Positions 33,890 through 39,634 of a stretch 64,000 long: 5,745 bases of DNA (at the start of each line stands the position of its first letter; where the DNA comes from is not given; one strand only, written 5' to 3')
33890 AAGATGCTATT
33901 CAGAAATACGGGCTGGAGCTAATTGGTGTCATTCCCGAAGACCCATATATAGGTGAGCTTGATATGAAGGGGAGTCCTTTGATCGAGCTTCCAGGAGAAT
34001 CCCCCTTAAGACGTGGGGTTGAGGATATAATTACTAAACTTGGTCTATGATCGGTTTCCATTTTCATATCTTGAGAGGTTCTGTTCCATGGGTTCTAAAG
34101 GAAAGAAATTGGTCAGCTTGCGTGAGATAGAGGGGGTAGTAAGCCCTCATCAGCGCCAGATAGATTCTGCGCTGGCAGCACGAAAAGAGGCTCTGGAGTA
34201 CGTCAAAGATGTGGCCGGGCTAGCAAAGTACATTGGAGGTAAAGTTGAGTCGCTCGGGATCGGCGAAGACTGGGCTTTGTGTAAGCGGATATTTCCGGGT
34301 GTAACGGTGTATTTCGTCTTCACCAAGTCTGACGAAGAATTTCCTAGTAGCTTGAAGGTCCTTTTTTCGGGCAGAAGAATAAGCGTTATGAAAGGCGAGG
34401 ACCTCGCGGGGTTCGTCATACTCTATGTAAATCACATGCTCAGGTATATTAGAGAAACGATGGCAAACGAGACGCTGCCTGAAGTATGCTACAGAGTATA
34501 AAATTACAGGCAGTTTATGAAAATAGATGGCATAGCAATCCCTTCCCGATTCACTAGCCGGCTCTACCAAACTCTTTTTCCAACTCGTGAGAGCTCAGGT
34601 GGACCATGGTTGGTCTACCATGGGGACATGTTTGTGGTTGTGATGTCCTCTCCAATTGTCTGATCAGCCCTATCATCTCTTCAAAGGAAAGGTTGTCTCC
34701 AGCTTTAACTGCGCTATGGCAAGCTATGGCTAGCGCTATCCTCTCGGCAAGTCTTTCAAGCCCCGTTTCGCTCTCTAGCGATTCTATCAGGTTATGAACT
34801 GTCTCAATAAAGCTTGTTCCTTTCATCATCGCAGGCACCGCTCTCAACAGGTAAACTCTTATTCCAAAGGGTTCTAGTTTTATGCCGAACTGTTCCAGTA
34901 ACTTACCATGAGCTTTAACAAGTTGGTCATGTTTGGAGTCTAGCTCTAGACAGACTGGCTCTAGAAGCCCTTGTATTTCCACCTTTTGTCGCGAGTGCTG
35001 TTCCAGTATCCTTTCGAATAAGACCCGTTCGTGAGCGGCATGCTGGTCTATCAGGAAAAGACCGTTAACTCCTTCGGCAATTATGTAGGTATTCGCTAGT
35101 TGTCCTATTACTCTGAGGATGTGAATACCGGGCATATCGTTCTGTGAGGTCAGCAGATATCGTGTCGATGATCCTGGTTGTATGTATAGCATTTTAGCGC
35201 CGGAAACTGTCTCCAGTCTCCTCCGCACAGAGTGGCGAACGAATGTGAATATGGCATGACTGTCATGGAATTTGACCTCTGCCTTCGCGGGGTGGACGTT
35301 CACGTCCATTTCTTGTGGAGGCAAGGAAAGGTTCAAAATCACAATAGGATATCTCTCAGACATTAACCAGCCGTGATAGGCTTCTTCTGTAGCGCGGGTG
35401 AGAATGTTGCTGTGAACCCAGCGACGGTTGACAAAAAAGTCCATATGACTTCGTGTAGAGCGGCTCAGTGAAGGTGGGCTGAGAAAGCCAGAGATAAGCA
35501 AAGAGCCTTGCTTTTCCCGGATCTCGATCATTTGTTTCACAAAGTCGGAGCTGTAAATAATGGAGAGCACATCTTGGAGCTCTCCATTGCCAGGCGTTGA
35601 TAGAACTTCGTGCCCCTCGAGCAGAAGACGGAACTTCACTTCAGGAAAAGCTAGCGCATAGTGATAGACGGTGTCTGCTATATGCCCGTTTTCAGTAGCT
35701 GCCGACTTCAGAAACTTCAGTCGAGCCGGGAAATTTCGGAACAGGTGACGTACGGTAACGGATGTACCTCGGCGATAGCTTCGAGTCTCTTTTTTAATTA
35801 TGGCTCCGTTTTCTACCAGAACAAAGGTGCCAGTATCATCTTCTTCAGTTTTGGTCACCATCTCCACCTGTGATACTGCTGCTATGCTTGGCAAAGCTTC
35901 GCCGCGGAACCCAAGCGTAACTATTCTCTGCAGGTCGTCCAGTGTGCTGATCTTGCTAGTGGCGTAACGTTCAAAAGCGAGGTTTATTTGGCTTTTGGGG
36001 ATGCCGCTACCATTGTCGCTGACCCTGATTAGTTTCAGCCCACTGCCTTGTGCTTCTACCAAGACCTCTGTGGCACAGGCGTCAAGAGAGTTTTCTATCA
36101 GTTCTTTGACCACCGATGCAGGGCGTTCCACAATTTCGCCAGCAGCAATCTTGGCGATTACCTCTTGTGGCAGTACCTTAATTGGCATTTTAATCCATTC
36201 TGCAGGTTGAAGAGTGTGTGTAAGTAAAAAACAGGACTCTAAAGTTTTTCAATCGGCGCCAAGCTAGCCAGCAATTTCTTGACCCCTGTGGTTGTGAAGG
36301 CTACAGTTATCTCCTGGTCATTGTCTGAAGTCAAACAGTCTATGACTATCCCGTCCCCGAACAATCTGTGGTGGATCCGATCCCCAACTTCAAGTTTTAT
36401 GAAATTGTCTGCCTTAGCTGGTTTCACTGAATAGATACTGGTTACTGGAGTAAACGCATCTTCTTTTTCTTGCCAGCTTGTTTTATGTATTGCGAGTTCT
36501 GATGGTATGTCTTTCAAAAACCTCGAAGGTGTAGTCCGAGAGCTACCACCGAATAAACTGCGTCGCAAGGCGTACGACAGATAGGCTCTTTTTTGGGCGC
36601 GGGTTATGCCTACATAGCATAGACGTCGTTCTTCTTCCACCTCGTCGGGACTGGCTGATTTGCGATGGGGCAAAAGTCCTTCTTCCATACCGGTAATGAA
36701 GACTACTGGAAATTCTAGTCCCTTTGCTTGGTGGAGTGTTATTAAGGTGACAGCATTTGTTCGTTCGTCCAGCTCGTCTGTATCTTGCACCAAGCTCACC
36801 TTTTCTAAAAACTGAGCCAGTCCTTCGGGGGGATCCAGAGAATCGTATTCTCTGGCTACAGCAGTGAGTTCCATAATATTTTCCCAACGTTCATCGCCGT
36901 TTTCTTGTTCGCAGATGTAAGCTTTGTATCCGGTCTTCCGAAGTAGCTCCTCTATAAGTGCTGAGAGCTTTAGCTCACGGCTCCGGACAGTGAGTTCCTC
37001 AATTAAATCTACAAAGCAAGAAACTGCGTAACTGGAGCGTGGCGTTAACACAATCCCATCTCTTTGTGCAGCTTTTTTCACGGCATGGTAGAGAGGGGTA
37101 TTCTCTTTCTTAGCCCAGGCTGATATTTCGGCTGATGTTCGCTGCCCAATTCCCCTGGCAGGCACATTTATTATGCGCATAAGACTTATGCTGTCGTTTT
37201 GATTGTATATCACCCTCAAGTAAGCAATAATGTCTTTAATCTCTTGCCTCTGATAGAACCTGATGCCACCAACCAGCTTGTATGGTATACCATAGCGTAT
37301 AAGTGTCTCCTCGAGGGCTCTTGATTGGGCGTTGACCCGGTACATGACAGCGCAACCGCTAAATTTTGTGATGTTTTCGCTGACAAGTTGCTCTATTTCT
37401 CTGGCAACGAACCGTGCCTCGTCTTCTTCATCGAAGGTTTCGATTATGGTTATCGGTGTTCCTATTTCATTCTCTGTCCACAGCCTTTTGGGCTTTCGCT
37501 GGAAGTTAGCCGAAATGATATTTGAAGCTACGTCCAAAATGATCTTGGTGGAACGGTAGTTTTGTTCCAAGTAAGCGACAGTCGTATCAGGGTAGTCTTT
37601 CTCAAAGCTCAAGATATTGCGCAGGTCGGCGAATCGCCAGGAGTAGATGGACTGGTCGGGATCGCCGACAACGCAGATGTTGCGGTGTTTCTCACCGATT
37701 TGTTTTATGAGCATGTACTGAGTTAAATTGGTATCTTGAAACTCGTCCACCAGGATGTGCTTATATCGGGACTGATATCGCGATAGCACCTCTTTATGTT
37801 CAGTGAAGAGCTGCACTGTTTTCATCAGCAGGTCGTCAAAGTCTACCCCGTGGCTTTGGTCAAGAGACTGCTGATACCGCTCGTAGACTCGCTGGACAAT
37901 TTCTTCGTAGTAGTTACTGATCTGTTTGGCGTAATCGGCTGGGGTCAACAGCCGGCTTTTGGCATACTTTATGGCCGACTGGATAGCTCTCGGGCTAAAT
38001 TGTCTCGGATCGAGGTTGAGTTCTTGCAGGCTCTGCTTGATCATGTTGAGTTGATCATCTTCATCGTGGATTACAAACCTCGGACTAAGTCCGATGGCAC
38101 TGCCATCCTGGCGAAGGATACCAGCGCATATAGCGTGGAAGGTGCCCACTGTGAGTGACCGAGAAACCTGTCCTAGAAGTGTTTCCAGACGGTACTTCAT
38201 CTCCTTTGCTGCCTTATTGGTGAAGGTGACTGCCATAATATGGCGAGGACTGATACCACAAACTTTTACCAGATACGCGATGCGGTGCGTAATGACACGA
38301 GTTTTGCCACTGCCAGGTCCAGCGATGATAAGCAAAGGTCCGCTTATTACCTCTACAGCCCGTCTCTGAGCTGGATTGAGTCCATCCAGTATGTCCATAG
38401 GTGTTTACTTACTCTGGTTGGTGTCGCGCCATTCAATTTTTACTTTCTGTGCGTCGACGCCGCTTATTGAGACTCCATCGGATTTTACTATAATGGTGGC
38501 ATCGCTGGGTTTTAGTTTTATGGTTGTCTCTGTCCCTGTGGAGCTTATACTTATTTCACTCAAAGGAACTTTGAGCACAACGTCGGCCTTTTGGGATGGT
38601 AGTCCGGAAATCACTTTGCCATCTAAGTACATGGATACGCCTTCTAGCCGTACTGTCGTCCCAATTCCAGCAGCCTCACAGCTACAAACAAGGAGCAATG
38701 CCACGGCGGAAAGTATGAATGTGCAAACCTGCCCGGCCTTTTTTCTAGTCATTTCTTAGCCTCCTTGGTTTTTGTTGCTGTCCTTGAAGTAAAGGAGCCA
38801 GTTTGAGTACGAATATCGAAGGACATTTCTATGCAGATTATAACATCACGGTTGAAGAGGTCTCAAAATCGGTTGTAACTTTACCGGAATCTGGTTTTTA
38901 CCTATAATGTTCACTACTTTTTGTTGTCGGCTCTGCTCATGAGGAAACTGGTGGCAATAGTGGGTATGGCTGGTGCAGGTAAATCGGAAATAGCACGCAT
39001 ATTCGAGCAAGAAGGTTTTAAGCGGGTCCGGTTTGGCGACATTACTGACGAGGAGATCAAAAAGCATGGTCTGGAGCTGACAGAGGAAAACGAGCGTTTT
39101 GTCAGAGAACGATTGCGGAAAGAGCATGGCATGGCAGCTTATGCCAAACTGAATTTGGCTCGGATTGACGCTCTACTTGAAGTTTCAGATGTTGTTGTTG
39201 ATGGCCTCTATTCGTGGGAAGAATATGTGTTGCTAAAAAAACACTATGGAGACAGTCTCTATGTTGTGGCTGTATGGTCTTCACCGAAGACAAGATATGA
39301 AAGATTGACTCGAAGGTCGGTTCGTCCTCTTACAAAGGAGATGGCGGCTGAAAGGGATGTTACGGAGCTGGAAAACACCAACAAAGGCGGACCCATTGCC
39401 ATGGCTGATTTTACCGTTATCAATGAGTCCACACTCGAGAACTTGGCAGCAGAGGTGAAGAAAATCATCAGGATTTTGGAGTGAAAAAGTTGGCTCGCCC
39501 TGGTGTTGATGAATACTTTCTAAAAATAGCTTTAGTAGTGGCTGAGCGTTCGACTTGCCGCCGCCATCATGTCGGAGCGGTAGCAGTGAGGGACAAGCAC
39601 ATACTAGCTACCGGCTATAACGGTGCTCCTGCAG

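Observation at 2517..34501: A single 32-kb stretch encodes essentially the whole H2 + CO2 to acetyl-CoA toolkit (metal uptake, metallocentre maturation, hydrogenase, methyl branch end, carbonyl branch)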

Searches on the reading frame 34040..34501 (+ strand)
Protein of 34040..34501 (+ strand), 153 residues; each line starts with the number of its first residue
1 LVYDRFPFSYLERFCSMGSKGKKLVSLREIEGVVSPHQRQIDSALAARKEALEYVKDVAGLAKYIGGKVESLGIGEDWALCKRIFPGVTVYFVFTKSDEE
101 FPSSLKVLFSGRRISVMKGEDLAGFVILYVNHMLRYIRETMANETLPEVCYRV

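Call 6: search_protein_families(library=pfam, proteins=[window:34040-34501:+])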
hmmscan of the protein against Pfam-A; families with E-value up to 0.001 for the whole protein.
window:34040-34501:+ (153 aa): 1 family
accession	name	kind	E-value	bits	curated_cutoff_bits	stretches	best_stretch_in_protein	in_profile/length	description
PF12654.12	DUF3786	-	3.6e-10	40.1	27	1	20-127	66-171/176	Domain of unknown function (DUF3786)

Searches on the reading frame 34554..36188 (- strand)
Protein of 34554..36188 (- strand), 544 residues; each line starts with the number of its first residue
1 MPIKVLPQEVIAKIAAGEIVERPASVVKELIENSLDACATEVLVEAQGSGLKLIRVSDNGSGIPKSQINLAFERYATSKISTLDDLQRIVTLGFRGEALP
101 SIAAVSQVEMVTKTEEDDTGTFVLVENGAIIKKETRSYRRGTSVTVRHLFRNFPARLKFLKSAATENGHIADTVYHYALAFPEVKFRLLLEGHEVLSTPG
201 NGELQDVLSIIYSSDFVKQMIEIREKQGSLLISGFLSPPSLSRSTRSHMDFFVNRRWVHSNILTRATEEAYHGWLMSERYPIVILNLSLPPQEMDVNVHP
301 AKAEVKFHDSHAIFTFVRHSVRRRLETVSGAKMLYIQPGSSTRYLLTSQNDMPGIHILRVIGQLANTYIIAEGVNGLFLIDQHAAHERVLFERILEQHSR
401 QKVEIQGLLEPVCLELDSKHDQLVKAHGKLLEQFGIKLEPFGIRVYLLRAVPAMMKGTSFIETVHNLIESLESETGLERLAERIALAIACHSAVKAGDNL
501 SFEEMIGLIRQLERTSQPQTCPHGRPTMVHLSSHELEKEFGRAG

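Call 6: search_protein_families(library=pfam, proteins=[window:34554-36188:-])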
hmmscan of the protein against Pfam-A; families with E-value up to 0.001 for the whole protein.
window:34554-36188:- (544 aa): 4 families
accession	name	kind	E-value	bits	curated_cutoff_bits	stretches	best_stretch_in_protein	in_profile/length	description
PF08676.16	MutL_C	-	1.2e-36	125.9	25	1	361-500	1-142/142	MutL C terminal dimerisation domain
PF01119.25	DNA_mis_repair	-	1.5e-36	125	26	1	210-325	3-118/119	DNA mismatch repair protein, C-terminal domain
PF13589.12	HATPase_c_3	-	3.9e-09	37.1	25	1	24-122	4-102/137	Histidine kinase-, DNA gyrase B-, and HSP90-like ATPase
PF02518.31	HATPase_c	-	1.4e-07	32.4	26.4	1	22-77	5-63/111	Histidine kinase-, DNA gyrase B-, and HSP90-like ATPase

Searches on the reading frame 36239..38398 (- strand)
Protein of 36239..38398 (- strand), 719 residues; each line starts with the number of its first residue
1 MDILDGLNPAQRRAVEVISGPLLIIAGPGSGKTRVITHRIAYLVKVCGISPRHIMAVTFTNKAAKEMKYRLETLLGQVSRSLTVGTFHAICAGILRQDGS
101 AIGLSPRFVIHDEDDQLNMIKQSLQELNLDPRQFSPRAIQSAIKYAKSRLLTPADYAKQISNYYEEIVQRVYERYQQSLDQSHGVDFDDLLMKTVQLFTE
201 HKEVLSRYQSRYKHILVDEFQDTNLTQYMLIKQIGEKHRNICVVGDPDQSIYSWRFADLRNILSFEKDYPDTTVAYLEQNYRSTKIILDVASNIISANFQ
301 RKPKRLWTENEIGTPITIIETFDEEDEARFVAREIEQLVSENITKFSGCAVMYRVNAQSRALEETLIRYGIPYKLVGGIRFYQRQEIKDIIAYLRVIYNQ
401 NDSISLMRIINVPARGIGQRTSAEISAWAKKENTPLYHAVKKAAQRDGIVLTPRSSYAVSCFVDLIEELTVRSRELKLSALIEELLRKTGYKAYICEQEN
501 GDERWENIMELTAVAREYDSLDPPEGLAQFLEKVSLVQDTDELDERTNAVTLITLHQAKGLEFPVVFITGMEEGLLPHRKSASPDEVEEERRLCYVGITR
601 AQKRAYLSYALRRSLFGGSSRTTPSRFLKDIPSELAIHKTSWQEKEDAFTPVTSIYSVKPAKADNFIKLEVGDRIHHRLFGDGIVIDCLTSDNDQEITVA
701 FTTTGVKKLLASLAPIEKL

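Call 6: search_protein_families(library=pfam, proteins=[window:36239-38398:-])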
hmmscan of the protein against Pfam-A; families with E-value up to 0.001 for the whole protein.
window:36239-38398:- (719 aa): 7 families
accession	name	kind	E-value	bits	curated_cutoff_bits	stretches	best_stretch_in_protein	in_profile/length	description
PF00580.27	UvrD-helicase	-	4.1e-94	315.7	23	1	7-270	1-271/271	UvrD/REP helicase N-terminal domain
PF13361.12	UvrD_C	-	9.3e-82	275.7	25.6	1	276-610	2-348/350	UvrD-like helicase C-terminal domain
PF13245.12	AAA_19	-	6.6e-26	91.5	25.1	1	11-253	1-132/134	AAA domain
PF21196.3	PcrA_UvrD_tudor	-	9e-16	57.9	23.9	1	671-718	1-48/48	PcrA/UvrD tudor domain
PF13538.12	UvrD_C_2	-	6.7e-11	42.3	27.4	1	550-607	2-51/52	UvrD-like helicase C-terminal domain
PF01443.25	Viral_helicase1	-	9e-07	29.4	21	0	537-604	165-223/228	Viral superfamily 1 RNA helicase core domain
PF13604.12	AAA_30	-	3e-05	24.3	27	0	7-72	2-67/191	AAA domain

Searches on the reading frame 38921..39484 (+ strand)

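Call 6: search_protein_families(library=pfam, proteins=[window:38921-39484:+])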
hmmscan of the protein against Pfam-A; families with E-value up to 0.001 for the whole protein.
window:38921-39484:+ (187 aa): 2 families
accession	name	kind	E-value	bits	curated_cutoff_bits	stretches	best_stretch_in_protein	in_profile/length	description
PF13238.12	AAA_18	-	2.2e-12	48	29.4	1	11-133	1-112/128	AAA domain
PF13207.12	AAA_17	-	1.4e-07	32.3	27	1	14-133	1-123/136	AAA domain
